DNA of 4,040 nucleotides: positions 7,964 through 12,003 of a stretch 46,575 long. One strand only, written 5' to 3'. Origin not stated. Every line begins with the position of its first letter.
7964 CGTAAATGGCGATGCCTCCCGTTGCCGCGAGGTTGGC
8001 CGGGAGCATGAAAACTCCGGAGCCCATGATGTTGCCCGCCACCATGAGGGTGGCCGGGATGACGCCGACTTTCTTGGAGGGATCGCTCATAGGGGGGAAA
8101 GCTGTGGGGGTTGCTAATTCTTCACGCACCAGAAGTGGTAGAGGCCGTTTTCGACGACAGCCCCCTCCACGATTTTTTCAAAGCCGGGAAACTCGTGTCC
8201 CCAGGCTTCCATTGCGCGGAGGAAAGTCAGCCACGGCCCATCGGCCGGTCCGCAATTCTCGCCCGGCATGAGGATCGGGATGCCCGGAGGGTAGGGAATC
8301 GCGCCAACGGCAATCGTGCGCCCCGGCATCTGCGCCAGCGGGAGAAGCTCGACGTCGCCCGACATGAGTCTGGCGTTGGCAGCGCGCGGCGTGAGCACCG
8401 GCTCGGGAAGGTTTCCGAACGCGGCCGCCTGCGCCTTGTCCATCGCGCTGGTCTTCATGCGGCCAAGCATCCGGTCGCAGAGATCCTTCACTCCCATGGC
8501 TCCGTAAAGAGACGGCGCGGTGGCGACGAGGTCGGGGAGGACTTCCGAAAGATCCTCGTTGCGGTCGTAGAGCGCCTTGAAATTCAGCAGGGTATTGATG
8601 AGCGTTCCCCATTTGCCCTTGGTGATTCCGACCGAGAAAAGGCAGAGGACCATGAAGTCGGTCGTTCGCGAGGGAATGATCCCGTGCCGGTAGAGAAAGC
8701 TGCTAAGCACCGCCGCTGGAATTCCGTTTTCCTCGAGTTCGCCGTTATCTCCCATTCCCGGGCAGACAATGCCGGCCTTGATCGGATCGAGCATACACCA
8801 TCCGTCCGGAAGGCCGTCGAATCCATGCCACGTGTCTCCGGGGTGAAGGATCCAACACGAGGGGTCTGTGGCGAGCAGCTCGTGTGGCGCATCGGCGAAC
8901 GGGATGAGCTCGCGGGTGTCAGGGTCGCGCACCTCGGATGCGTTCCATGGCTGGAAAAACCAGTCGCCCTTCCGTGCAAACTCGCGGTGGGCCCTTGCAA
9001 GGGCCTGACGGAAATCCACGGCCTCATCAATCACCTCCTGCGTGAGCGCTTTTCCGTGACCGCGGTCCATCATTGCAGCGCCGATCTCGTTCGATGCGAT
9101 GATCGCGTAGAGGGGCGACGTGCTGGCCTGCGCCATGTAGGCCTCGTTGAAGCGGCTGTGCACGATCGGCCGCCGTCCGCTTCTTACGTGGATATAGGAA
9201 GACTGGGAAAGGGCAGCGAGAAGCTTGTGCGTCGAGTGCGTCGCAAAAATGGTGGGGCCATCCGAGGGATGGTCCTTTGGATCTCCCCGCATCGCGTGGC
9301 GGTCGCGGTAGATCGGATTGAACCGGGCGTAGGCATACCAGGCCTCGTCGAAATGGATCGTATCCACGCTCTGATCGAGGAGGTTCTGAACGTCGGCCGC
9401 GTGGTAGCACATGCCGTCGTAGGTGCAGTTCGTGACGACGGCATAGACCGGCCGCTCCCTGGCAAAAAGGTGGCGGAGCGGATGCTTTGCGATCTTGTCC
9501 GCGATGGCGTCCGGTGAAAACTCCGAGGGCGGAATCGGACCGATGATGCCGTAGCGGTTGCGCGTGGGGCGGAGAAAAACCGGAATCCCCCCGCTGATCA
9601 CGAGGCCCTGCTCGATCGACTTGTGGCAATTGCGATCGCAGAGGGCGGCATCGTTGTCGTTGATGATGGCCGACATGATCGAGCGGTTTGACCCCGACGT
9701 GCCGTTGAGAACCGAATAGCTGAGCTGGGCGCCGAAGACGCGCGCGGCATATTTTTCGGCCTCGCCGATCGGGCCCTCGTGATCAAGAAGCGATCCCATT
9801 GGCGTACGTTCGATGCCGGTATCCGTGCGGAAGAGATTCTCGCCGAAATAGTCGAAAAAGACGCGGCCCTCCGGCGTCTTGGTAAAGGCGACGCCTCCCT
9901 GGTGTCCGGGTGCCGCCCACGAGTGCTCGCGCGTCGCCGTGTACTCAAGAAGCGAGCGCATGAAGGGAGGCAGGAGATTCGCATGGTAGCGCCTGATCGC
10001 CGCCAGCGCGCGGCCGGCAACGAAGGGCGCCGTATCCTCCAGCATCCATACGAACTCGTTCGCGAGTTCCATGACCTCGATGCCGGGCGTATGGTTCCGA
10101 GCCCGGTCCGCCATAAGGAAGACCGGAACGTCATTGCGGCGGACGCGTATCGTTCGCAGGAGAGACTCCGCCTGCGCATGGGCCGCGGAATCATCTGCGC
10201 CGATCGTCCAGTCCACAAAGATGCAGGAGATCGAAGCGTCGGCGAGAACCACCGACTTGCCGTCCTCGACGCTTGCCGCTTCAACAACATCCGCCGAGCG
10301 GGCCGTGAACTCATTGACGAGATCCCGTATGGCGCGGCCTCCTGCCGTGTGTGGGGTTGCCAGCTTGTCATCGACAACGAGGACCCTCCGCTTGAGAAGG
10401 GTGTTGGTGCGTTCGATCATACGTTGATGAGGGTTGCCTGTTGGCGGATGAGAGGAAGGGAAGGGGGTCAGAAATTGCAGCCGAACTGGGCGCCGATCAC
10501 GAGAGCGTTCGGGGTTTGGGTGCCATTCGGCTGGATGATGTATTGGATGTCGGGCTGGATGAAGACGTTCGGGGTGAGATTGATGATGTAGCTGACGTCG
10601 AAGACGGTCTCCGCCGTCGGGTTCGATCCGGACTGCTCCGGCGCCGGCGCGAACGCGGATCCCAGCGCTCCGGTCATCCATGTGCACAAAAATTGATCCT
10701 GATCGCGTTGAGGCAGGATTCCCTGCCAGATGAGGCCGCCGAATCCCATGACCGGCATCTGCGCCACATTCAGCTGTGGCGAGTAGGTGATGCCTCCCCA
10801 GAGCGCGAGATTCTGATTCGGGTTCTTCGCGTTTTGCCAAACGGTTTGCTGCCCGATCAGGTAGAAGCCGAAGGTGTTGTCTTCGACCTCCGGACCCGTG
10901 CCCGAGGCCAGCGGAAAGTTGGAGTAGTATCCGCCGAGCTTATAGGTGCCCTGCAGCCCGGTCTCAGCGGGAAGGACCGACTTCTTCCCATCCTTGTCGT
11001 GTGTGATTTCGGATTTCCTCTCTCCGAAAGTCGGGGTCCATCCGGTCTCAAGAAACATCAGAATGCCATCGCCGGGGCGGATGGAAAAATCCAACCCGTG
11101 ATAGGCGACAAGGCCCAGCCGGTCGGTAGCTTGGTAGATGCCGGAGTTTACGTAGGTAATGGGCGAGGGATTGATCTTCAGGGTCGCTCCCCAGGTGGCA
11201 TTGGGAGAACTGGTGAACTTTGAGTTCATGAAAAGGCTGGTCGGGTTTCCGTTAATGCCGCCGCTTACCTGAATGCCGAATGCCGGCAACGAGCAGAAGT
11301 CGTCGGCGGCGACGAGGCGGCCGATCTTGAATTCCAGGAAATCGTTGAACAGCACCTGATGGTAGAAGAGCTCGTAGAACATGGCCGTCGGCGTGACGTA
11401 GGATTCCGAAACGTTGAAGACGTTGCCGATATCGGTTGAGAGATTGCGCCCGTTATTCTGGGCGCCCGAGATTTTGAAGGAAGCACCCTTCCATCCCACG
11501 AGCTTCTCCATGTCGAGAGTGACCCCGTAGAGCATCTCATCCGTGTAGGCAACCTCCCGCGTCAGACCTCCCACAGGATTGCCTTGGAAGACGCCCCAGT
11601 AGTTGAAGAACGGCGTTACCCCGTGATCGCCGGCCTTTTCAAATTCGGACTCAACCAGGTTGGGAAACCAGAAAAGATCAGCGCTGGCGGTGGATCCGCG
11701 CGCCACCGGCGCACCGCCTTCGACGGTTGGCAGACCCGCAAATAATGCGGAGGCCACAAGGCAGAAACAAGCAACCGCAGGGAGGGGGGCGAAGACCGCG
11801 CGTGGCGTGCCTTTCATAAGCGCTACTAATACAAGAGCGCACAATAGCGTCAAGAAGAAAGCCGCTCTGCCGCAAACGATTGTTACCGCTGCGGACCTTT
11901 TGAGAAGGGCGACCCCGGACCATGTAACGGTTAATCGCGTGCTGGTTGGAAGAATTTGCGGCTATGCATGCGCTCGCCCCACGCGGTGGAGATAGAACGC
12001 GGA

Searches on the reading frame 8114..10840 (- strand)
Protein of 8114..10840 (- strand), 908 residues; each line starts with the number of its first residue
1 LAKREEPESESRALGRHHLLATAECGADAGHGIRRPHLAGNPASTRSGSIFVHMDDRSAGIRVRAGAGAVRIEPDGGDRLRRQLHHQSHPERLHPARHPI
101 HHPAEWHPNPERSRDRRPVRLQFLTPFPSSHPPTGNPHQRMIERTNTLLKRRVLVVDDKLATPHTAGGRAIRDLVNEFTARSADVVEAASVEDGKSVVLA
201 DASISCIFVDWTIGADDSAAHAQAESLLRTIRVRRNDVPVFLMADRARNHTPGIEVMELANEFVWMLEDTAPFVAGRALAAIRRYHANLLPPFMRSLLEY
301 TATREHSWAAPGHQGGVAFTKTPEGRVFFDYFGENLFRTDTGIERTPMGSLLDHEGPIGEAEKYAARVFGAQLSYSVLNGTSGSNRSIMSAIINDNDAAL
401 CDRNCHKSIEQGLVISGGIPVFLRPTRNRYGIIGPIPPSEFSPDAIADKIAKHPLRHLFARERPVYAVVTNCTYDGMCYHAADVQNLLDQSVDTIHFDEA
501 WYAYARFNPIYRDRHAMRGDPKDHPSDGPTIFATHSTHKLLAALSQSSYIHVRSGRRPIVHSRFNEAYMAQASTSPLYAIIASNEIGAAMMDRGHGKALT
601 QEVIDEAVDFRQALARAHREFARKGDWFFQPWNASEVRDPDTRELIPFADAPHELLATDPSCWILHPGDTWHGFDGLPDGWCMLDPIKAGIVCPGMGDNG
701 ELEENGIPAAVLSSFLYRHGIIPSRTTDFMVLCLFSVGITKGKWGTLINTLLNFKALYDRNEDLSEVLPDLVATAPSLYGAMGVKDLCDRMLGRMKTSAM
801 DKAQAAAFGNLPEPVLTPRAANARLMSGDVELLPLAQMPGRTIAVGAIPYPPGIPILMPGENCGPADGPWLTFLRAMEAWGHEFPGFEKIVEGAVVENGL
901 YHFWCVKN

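Call 76: search_protein_families(library=pfam, proteins=[window:8114-10840:-], max_evalue=0.00001)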
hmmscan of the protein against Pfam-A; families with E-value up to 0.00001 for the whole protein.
window:8114-10840:- (908 aa): 3 families
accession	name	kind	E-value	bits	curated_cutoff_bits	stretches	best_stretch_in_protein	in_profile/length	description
PF01276.26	OKR_DC_1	-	3.9e-157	523.7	27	1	291-742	1-416/417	Orn/Lys/Arg decarboxylase, major domain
PF03711.20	OKR_DC_1_C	-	1.5e-38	132.5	24.2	1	768-897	1-130/132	Orn/Lys/Arg decarboxylase, C-terminal domain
PF03709.21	OKR_DC_1_N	-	3.3e-21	76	29.3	1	168-285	3-111/111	Orn/Lys/Arg decarboxylase, N-terminal domain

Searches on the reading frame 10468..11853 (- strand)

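Call 76: search_protein_families(library=pfam, proteins=[window:10468-11853:-], max_evalue=0.00001)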
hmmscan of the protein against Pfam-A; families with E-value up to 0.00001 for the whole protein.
window:10468-11853:- (461 aa): 1 family
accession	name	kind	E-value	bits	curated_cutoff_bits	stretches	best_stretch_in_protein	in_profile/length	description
PF04966.18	OprB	-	1.1e-47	163.7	22.9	1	100-461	3-372/372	Carbohydrate-selective porin, OprB family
